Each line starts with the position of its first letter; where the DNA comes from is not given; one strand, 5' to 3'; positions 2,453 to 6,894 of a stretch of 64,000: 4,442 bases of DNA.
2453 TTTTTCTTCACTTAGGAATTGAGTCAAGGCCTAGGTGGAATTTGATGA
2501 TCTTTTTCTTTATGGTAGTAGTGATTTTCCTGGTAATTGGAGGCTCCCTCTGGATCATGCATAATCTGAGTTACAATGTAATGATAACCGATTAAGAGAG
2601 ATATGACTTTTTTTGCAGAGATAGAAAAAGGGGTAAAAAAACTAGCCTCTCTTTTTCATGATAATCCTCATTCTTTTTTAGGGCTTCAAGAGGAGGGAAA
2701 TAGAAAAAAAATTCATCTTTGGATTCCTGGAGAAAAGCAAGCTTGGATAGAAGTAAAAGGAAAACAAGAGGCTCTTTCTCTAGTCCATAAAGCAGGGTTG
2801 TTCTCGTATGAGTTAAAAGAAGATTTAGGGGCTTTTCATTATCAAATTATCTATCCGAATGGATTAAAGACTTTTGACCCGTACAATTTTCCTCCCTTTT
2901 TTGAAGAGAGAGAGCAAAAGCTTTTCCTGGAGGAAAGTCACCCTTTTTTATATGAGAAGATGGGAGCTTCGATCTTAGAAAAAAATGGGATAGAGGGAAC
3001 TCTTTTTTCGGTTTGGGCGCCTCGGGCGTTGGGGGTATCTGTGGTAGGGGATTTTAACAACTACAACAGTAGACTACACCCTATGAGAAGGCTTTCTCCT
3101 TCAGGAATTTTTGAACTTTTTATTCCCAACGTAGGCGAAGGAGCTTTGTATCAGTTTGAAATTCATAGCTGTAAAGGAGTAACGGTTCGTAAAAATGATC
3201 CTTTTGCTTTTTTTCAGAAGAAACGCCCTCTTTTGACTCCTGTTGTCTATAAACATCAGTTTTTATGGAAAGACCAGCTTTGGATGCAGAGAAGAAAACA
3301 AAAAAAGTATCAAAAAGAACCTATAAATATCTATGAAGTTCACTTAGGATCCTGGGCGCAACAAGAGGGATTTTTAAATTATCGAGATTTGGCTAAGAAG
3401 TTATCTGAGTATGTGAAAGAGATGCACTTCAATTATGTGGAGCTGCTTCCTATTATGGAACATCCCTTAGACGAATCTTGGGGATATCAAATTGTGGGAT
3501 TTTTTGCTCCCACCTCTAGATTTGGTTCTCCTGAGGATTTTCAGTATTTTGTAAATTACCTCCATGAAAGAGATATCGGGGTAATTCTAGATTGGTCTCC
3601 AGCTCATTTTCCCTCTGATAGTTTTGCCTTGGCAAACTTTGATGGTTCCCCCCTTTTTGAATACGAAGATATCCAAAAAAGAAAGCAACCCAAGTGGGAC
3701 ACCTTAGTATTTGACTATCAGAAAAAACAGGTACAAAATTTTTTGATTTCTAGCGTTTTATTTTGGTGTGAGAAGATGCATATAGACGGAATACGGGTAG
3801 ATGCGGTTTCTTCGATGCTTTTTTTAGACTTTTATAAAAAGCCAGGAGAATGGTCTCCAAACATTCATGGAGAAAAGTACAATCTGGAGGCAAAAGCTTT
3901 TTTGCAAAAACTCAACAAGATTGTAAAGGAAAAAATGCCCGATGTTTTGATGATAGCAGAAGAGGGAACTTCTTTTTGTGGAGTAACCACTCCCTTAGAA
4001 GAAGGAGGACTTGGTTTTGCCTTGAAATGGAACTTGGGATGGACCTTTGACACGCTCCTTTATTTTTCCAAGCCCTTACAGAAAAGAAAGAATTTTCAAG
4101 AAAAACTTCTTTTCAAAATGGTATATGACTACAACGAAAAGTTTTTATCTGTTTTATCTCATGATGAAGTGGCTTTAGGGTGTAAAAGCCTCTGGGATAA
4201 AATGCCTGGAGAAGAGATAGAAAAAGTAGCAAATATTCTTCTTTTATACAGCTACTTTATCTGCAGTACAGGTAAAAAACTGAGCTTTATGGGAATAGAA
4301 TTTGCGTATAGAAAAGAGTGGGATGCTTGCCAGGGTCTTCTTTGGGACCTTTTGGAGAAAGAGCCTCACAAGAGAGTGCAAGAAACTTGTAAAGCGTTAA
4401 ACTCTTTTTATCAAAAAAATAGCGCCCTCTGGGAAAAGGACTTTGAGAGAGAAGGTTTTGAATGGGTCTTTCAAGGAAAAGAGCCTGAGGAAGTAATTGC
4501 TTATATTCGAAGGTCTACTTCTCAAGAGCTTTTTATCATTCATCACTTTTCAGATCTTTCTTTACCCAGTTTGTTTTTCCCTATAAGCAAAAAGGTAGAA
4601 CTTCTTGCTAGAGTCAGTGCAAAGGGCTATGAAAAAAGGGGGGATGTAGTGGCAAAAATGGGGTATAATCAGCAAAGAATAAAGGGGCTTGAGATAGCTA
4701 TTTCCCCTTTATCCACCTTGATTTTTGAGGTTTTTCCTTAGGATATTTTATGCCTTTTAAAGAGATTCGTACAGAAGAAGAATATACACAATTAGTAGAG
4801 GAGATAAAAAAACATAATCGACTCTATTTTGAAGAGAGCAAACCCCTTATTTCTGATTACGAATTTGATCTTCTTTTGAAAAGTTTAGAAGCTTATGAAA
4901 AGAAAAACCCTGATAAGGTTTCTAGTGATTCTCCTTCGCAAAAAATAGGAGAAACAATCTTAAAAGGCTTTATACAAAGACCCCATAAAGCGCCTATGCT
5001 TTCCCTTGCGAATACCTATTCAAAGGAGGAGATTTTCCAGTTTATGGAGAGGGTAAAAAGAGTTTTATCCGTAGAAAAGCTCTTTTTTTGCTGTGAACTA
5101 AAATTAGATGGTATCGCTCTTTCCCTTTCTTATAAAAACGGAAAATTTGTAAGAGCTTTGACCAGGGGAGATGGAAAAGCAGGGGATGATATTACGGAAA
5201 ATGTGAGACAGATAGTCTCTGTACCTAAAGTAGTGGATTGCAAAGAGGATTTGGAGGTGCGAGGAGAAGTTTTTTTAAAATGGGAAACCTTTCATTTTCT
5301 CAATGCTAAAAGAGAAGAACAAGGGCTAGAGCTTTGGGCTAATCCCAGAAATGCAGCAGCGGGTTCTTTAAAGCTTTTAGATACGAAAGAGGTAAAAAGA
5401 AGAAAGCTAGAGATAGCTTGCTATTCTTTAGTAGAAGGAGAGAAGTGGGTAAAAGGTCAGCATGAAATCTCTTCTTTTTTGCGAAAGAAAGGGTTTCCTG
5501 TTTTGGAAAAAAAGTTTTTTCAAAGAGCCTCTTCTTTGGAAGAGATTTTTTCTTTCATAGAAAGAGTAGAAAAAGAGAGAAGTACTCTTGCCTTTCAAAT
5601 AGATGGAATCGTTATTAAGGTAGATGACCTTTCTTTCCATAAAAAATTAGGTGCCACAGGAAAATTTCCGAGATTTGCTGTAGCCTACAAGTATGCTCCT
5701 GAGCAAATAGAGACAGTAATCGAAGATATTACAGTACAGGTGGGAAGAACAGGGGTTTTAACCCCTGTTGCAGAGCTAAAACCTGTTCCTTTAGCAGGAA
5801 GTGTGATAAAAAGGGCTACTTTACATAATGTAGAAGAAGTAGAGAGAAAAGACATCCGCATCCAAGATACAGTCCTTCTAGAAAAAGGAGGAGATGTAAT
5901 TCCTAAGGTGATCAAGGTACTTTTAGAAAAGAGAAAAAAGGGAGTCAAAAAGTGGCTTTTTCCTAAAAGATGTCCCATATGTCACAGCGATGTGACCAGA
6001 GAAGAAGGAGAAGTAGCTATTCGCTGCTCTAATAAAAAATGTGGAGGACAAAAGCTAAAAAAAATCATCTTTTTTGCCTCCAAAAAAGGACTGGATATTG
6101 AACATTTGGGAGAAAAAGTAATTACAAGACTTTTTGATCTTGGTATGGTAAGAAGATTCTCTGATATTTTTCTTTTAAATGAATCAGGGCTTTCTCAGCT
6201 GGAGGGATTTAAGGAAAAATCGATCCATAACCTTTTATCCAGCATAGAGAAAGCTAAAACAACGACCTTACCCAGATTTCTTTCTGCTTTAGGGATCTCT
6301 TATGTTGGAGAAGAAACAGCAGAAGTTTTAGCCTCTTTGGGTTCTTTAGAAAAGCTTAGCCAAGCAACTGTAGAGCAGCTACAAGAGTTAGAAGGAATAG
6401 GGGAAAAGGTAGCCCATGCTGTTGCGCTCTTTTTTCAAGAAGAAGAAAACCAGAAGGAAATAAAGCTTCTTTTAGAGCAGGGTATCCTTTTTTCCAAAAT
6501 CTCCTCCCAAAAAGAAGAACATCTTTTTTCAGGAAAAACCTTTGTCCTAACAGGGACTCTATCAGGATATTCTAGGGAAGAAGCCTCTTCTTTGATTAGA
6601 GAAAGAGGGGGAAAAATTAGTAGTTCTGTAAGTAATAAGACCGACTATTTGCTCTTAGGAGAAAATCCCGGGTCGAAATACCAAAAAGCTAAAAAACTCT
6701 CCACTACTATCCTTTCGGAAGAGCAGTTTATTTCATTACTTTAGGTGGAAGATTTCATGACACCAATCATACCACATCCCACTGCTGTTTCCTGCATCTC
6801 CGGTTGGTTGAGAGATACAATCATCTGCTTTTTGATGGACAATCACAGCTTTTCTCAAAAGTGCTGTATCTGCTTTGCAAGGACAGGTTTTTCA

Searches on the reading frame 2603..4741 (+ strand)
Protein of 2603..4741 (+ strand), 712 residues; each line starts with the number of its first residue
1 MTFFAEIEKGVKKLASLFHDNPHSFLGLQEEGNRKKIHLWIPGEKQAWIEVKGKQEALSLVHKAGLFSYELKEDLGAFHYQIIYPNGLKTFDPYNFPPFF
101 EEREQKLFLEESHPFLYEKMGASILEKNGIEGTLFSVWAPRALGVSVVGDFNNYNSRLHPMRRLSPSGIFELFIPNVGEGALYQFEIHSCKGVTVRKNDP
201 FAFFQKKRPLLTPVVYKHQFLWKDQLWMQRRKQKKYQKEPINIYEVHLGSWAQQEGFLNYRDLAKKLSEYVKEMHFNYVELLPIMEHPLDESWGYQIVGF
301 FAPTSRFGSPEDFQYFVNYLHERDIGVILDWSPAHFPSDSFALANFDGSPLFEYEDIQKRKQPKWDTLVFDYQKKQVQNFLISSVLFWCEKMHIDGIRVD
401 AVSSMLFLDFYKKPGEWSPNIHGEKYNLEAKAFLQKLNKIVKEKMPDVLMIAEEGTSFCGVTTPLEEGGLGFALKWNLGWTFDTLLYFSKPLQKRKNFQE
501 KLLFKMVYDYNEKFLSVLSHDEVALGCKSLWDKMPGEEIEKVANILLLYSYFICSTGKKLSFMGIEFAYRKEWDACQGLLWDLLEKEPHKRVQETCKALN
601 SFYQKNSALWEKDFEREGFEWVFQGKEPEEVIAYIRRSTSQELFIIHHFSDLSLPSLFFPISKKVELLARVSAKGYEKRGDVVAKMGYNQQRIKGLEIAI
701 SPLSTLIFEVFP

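Call 43: search_protein_families(library=pfam, proteins=[window:2603-4741:+], max_evalue=0.00001)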
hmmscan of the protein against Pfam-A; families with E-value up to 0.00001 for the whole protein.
window:2603-4741:+ (712 aa): 3 families
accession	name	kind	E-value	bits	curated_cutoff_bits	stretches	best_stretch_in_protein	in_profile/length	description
PF02922.24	CBM_48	-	1.7e-18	67.2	22.4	1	119-202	1-83/83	Carbohydrate-binding module 48 (Isoamylase N-terminal domain)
PF00128.31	Alpha-amylase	-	6.9e-16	59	22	2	265-357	23-113/446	Alpha amylase, catalytic domain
PF22019.2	GlgB_N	-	9.5e-14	51.7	27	1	10-94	4-94/94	alpha-1,4-glucan branching enzyme GlgB, N-terminal domain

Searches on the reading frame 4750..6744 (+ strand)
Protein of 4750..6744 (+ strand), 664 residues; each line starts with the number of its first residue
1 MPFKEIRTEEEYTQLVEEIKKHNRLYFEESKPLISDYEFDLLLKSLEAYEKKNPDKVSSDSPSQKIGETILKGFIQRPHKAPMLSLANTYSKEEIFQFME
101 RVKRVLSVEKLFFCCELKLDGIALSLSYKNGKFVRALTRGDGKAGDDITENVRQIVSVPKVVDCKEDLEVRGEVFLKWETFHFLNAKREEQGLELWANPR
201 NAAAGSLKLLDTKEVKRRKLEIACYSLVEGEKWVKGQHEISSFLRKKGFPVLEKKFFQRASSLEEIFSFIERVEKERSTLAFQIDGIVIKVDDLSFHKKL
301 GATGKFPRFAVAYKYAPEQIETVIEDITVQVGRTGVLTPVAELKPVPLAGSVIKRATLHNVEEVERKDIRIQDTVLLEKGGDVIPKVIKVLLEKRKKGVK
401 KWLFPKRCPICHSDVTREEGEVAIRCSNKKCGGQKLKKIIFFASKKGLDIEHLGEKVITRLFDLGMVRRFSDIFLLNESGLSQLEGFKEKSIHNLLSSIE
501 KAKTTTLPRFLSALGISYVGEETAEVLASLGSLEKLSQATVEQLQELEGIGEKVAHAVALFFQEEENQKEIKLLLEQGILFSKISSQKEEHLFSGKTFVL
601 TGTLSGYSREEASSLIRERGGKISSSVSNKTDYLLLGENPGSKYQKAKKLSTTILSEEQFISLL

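Call 43: search_protein_families(library=pfam, proteins=[window:4750-6744:+], max_evalue=0.00001)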
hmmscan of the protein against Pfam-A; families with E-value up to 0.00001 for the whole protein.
window:4750-6744:+ (664 aa): 7 families
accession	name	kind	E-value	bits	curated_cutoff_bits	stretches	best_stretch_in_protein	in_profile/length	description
PF01653.23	DNA_ligase_aden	-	5.2e-83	278.9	27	1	74-318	4-253/253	NAD-dependent DNA ligase adenylation domain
PF03120.22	DNA_ligase_OB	-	1.2e-32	112.1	32.9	1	321-397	1-77/79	NAD-dependent DNA ligase OB-fold domain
PF12826.13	HHH_2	-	3.2e-17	62.9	27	1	509-569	1-62/64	Helix-hairpin-helix motif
PF00533.33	BRCT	-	1.5e-16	60.9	21.3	1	589-662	2-76/78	BRCA1 C Terminus (BRCT) domain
PF14520.12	HHH_5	-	8e-11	42.7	27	1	511-563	2-56/57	Helix-hairpin-helix domain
PF03119.21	DNA_ligase_ZBD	-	7.6e-09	35.7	25.8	1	407-431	1-25/27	NAD-dependent DNA ligase C4 zinc finger domain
PF00633.29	HHH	-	4.9e-08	32.9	24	1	532-560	1-29/30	Helix-hairpin-helix motif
